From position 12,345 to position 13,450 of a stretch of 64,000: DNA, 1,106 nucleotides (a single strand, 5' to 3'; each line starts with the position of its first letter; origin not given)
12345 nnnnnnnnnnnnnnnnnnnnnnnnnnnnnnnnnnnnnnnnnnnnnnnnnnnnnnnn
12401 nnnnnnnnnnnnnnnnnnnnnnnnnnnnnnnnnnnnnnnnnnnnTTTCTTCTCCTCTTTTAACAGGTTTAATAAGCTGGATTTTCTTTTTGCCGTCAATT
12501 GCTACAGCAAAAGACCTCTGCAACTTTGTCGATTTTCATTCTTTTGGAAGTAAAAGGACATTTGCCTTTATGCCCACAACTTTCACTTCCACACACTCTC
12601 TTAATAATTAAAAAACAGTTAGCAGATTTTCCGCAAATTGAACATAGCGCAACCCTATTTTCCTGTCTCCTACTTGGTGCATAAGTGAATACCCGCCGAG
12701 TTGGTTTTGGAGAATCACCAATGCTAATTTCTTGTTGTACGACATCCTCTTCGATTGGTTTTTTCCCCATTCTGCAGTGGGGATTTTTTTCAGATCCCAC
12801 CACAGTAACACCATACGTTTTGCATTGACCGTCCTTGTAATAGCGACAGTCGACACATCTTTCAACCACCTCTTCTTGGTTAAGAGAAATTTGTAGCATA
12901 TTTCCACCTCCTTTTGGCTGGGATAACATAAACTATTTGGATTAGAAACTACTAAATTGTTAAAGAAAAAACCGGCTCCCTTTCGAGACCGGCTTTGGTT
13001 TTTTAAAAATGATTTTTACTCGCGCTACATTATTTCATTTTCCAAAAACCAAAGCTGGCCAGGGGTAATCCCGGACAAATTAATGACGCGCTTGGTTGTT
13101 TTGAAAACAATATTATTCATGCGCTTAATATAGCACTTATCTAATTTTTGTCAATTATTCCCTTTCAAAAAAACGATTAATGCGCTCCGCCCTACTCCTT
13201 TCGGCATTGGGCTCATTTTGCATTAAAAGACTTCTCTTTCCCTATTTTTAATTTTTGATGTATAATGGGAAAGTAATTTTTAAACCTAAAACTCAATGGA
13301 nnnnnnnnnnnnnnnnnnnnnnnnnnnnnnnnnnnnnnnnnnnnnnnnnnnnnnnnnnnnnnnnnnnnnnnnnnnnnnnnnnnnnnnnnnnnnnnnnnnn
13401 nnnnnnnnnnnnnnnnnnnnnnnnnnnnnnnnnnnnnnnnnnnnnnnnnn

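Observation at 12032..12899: Operon of three small cysteine-rich proteins (134, 65 and 57 aa) with strong RBSs and its own terminator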

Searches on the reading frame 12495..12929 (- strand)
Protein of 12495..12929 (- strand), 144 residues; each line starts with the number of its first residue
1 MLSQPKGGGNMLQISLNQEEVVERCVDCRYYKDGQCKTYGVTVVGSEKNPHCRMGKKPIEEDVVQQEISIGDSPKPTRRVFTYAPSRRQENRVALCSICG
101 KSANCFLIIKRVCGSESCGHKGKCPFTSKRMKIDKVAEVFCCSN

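Call 5: search_protein_families(library=pfam, proteins=[window:12495-12899:-], max_evalue=10)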
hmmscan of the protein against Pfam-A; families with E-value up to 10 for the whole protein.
window:12495-12899:- (134 aa): 1 family
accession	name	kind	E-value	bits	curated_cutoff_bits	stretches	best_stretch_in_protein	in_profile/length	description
PF23771.1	DUF7168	-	0.16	12.1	25.5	1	11-40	30-59/140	Domain of unknown function (DUF7168)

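Call 6: search_protein_families(library=phrogs, proteins=[window:12495-12899:-], max_evalue=10)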
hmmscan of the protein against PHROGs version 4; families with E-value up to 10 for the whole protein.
window:12495-12899:- (134 aa): 1 family
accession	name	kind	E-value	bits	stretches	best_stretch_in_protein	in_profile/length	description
phrog_2105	-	unknown function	3.7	7.9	0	106-127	33-54/214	-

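Call 9: find_encoding_contigs(protein=window:12495-12899:-, flank=10000, max_places=10)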
Protein window:12495-12899:- (134 aa): no gene with exactly this product is on record in the collection.

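Call 11: find_encoding_contigs(protein=window:12495-12929:-, flank=10000, max_places=10)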
Protein window:12495-12929:- (144 aa): 1 contig read that carries it; 1 place shown.
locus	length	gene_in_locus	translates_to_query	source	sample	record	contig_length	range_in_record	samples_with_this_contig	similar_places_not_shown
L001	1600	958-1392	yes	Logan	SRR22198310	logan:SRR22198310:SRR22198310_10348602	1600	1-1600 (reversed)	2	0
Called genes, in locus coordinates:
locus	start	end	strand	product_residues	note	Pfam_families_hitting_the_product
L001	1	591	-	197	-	?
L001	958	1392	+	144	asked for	-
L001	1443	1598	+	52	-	?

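Call 13: find_homologous_proteins(query=window:12495-12899:-, max_evalue=0.01)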
Query window:12495-12899:- (134 aa): 1 proteins with E <= 0.01 among 1 candidates.
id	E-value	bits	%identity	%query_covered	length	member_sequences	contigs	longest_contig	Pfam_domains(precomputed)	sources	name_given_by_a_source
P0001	1.3e-85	302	100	100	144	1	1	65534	-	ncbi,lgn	-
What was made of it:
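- Checked: The public annotation starts A at 12929 (144 aa, P0001; calls 11, 13).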

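Call 26: search_protein_representatives(protein=window:12495-12899:-)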
Query: 134 residues. Proteins with E-value up to 0.001 (for the whole library): 5; up to 1e-10: 2; up to 1e-30: 1. The best 5 are listed.
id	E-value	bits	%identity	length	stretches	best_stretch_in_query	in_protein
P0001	4.2e-86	302.0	100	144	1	1-134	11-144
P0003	2.4e-11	60.0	55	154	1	76-132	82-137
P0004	1.1e-05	41.6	50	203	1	74-118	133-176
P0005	8.3e-05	38.8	38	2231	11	73-106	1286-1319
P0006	6.2e-04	36.0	53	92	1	11-44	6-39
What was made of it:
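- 12495..12899 (-): Gene A, 134 aa, 12 Cys. N-domain C15-x2-C18-x7-C26-x15-C42. C-domain C86-x2-C89-x5-C95-x7-C103-x4-C108-x5-C114-P. RBS at 12904-12914. The only homologues are P0003, P0004 and P0006 (E 2e-11 to 6e-4, call 26).
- A exhaustive phmmer finds P0003, P0004 and P0006 (call 26).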

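Call 28: find_encoding_contigs(protein=P0004, flank=8000, max_places=6)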
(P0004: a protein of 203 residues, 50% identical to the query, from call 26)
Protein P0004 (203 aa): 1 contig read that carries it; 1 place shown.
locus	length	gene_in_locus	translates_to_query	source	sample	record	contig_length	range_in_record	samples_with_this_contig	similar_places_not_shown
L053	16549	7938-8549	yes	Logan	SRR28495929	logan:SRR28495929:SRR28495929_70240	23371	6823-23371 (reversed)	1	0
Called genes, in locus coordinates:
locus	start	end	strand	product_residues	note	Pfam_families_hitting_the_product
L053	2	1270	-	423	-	?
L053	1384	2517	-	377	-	PF01368:DHH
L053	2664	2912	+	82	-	-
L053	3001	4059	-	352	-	PF04551:GcpE, PF26540:GcpE_C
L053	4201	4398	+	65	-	-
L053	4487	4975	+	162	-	PF02367:TsaE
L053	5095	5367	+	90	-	PF01649:Ribosomal_S20p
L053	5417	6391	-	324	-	PF06144:DNA_pol3_delta (weak), PF21694:DNA_pol3_delta_C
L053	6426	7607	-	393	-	PF11258:DUF3048, PF17479:DUF3048_C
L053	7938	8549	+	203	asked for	-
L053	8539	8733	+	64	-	-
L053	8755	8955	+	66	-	-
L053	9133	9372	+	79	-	-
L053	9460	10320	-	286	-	PF01149:Fapy_DNA_glyco, PF06831:H2TH, PF06827:zf-FPG_IleRS (weak)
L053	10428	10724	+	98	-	-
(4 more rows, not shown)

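Call 29: find_encoding_contigs(protein=P0003, flank=8000, max_places=6)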
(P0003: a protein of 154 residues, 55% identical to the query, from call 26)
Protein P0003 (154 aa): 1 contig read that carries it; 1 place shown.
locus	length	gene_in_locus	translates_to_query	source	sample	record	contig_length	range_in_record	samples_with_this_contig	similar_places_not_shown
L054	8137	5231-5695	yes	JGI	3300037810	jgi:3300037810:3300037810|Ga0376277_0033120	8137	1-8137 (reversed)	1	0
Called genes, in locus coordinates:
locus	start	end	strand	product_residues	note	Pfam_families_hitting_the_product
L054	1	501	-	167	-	?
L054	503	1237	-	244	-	PF01128:IspD, PF02348:CTP_transf_3 (weak), PF12804:NTP_transf_3 (weak)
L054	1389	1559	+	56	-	-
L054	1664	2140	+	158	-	PF02367:TsaE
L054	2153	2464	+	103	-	PF01649:Ribosomal_S20p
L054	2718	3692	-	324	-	PF21694:DNA_pol3_delta_C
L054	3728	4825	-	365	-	PF11258:DUF3048, PF17479:DUF3048_C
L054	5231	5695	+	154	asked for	-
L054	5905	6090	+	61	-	-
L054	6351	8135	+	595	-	?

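Call 30: find_encoding_contigs(protein=P0006, flank=8000, max_places=6)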
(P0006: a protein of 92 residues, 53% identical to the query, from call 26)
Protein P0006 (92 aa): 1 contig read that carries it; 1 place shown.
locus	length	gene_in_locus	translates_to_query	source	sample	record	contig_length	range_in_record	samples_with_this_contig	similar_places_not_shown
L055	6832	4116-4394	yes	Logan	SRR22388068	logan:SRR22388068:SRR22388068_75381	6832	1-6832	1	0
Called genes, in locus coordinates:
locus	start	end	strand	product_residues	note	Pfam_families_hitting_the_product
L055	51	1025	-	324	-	PF06144:DNA_pol3_delta (faint), PF21694:DNA_pol3_delta_C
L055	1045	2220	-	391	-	PF11258:DUF3048, PF17479:DUF3048_C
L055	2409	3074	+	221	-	PF20582:UPF0758_N, PF04002:RadC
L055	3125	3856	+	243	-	PF02604:PhdYeFM_antitox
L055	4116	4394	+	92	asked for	-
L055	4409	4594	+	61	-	-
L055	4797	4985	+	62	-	-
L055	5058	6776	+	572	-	PF09972:DUF2207, PF20990:DUF2207_C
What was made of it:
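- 12495..12899 (-): All three lie at the same genomic position (calls 28-30).
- All three are encoded at the same position, divergent from DUF3048 (calls 28-30).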

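Call 55: predict_structure(alignment_id=A4)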
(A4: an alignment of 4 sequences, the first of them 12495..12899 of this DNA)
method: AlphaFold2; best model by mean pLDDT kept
length: 134 residues; sequences in the alignment: 4
mean_pLDDT: 33.3   pTM: 0.14
mean pLDDT of the five models: 33.3, 32.9, 31.7, 29.3, 28.8
residues with pLDDT >= 90: 0; 70-90: 0; 50-70: 0; < 50: 134
segments of 3 or more residues with pLDDT < 50: 1-134
pLDDT, mean of each block of 10 residues (from residue 1): 29 33 33 32 30 31 32 32 36 35 36 38 36 31
secondary structure, 60 per line:
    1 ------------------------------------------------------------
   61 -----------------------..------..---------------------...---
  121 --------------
elements in order:

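Call 57: search_protein_families(library=ncbifam, proteins=[window:12495-12899:-], max_evalue=10)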
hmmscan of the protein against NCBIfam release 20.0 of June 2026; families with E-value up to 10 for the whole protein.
window:12495-12899:- (134 aa): 0 families

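Call 58: search_protein_families(library=pfam, proteins=[P0004], max_evalue=10)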
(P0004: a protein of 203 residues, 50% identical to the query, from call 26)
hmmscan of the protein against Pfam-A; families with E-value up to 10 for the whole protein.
P0004 (203 aa): 1 family
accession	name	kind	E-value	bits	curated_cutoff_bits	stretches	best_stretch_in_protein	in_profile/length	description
PF18508.7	zf_C2H2_13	-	0.12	12.4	26.5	1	134-158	10-33/42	Zinc finger domain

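Call 75: search_dna_similar(query=window:12495-12899:-, collection=phages, mode=protein, max_evalue=1, max_rows=10)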
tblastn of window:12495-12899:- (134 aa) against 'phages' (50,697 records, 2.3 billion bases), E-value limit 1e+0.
No match.

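Call 85: search_protein_families(library=padloc, proteins=[window:12495-12899:-, P0004], max_evalue=1)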
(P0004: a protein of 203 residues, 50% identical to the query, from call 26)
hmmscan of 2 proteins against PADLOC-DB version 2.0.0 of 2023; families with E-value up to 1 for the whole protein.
window:12495-12899:- (134 aa): 0 families

P0004 (203 aa): 0 families

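Call 88: list_cluster_members(proteins=[P0001, P0002, P0003, P0004, P0006])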
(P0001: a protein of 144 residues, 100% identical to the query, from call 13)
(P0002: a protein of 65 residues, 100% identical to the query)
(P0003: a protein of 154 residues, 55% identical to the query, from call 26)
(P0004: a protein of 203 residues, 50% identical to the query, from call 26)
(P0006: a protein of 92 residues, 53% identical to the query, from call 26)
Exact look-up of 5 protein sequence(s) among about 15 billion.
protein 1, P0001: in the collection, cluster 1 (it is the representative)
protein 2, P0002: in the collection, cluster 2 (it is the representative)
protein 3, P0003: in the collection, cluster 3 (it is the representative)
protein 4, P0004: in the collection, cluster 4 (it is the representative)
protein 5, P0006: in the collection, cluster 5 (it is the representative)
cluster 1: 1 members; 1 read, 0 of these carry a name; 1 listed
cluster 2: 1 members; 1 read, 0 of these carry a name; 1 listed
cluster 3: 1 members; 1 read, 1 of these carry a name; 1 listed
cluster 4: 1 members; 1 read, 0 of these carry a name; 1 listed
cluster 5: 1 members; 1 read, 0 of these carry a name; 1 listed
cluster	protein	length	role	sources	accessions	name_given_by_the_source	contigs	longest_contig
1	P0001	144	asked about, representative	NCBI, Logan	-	-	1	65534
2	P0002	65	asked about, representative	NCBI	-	-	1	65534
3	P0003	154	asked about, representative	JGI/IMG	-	hypothetical protein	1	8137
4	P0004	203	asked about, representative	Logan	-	-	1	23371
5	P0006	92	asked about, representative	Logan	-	-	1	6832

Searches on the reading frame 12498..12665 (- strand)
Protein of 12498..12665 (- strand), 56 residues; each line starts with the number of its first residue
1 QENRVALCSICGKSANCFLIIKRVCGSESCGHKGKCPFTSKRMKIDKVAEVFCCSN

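Call 38: find_related_loci(query=A3, collection=metagenome_contigs, flank=6000)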
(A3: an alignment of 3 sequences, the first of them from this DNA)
Query A3 (56 aa) in metagenome_contigs; peptide patterns used: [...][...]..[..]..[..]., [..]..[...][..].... (x = any residue, [..] = any of these).
220 stretches matched a pattern; 1 encode a relative of the query (tblastn E <= 1e-3); 1 distinct loci.
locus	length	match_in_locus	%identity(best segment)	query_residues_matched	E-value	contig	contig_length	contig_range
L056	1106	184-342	56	1-54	5e-17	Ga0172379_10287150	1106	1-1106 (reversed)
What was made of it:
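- Tried and rejected: The JGI metagenome scan found one extra short contig (call 38).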

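Call 39: find_related_loci(query=A3, collection=viral_contigs, flank=6000)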
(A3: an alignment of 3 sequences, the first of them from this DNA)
Query A3 (56 aa) in viral_contigs; peptide patterns used: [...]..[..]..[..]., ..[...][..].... (x = any residue, [..] = any of these).
80 stretches matched a pattern, but none encodes a relative of the query by tblastn (E <= 1e-3).

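Call 41: search_solved_structures(query=A3, max_evalue=10, show_alignments=3)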
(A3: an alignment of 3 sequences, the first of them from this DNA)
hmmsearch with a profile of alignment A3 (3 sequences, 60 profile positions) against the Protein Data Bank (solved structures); distinct sequences matched with E-value up to 10: 2.
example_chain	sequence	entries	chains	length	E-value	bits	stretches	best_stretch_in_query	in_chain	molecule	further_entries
2i13_A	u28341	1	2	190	1.7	11.9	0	7-16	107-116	Aart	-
1mey_C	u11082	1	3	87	2.1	11.6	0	8-16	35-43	CONSENSUS ZINC FINGER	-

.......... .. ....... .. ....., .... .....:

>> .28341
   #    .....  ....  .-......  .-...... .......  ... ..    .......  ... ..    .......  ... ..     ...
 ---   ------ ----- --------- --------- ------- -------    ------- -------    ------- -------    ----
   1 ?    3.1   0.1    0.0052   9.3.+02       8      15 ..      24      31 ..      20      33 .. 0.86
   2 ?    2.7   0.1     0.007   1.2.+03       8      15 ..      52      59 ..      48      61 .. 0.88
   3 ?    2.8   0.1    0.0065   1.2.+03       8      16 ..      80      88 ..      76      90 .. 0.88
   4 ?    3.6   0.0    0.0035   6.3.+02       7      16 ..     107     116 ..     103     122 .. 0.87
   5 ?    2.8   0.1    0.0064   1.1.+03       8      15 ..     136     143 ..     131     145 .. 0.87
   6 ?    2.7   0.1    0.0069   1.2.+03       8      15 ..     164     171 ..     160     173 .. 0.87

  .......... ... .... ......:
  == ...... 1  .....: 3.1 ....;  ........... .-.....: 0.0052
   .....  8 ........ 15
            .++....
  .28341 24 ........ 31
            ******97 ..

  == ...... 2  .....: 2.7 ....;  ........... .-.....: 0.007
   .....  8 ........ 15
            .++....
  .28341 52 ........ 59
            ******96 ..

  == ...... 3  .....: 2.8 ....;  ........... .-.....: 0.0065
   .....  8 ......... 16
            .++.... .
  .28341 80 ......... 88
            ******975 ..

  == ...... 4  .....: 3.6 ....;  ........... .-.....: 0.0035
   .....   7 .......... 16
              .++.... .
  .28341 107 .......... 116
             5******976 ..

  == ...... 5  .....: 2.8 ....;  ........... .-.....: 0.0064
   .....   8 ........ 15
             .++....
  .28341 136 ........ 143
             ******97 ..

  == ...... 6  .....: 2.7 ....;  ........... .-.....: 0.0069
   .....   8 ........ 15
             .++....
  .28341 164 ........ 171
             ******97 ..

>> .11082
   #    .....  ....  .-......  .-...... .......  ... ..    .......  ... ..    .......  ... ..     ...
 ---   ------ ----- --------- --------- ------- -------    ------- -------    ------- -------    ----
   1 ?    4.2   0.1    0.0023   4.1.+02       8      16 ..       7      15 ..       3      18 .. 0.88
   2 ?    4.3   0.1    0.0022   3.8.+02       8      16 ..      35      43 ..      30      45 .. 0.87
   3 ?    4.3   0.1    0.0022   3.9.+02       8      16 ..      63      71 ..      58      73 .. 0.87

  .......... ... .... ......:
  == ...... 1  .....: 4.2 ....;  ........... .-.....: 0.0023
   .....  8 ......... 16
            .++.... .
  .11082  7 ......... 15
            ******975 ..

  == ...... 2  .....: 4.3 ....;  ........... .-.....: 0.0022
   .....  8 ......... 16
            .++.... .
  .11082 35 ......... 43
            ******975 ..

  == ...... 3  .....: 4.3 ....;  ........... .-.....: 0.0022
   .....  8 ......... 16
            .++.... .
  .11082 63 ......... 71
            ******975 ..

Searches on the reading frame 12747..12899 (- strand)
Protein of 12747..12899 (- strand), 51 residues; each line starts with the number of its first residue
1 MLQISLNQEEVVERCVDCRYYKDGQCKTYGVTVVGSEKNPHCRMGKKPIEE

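Call 94: search_solved_structures(query=A7, max_evalue=10, show_alignments=2)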
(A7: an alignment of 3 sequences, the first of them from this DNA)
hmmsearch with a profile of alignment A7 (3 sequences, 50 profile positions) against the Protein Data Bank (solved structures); distinct sequences matched with E-value up to 10: 0.

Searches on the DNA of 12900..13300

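Call 61: search_rna_families(source=window, start=12900, end=13300, threshold=evalue, max_evalue=10, show_alignments=3)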
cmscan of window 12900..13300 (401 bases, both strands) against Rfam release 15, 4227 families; matches with E-value up to 10: 8.
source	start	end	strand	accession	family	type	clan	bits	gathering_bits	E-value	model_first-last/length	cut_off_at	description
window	12988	13059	+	RF04262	MIR1319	Gene; miRNA;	-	20.8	116.6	0.24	1-119/119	no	MIR1319 microRNA precursor family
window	13165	13231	-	RF02074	STnc240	Gene; sRNA;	-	18.5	55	3.7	1-77/77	no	Enterobacterial sRNA STnc240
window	12986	13061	-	RF03590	mir-2009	Gene; miRNA;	-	17.6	90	0.44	1-83/83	no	mir-2009 microRNA precursor family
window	12981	13061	+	RF00727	bantam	Gene; miRNA;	CL00091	16.8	61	2.1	1-82/82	no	bantam microRNA precursor family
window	13227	13300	+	RF04109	mir-1305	Gene; miRNA;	-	15.8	63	3.4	1-72/83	3'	mir-1305 microRNA precursor family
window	12972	13074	+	RF04251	MIR5070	Gene; miRNA;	CL00139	14.9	100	5.9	1-116/116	no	MIR5070 microRNA precursor family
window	13100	13168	-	RF01427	snoR127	Gene; snRNA; snoRNA; CD-box;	-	14.8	37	3.6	1-139/139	no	small nucleolar RNA snoR127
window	13197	13258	-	RF02158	NPPA-AS1_3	Gene; lncRNA;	-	11.2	55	4.8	1-108/108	no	NPPA antisense RNA 1 conserved region 3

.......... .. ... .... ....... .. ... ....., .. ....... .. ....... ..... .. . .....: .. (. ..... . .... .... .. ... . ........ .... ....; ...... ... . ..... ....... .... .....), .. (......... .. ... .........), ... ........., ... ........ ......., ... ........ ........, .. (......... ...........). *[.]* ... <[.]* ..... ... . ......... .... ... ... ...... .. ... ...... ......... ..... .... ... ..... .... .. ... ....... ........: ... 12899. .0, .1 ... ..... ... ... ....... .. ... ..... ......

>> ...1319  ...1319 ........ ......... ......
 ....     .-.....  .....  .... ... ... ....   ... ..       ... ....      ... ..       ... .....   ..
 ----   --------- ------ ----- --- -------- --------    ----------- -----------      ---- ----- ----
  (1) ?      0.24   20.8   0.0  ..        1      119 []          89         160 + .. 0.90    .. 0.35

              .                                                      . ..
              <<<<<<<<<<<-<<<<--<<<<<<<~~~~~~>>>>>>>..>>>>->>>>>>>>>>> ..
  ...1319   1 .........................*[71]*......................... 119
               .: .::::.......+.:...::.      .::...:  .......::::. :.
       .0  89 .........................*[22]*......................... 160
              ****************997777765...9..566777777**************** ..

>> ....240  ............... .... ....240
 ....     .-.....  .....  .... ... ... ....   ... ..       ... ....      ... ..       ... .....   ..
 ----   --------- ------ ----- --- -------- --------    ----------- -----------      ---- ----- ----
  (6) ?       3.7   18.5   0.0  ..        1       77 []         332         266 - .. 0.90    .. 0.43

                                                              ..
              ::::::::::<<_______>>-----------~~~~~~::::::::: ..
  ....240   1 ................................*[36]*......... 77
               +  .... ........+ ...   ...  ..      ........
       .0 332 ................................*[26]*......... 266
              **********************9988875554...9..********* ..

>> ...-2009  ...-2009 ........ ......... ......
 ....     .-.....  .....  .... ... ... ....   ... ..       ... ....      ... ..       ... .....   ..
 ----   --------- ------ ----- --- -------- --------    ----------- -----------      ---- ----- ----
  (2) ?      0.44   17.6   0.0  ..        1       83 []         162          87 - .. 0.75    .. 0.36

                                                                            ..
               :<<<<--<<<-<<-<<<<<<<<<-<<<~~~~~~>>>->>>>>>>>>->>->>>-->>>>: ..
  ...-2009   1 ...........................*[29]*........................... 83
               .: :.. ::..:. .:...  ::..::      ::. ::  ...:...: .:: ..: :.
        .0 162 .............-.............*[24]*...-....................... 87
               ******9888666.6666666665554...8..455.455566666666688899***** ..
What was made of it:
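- On Known RNA families (Rfam 15): Region 12900-13300 gave only chance-level hairpin hits at E of 0.24 or higher (call 61).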

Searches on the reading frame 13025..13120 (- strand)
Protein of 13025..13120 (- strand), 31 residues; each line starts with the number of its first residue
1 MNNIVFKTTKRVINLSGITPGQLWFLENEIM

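Call 57: search_protein_families(library=ncbifam, proteins=[window:13028-13120:-], max_evalue=10)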
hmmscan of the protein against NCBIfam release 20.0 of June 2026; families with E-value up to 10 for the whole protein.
seq(31 aa): 0 families

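Call 58: search_protein_families(library=pfam, proteins=[window:13028-13120:-], max_evalue=10)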
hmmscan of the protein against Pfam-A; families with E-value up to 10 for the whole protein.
seq(31 aa): 0 families

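Call 102: find_encoding_contigs(protein=window:13025-13120:-, flank=5000, max_places=10)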
Protein window:13025-13120:- (31 aa): no gene with exactly this product is on record in the collection.
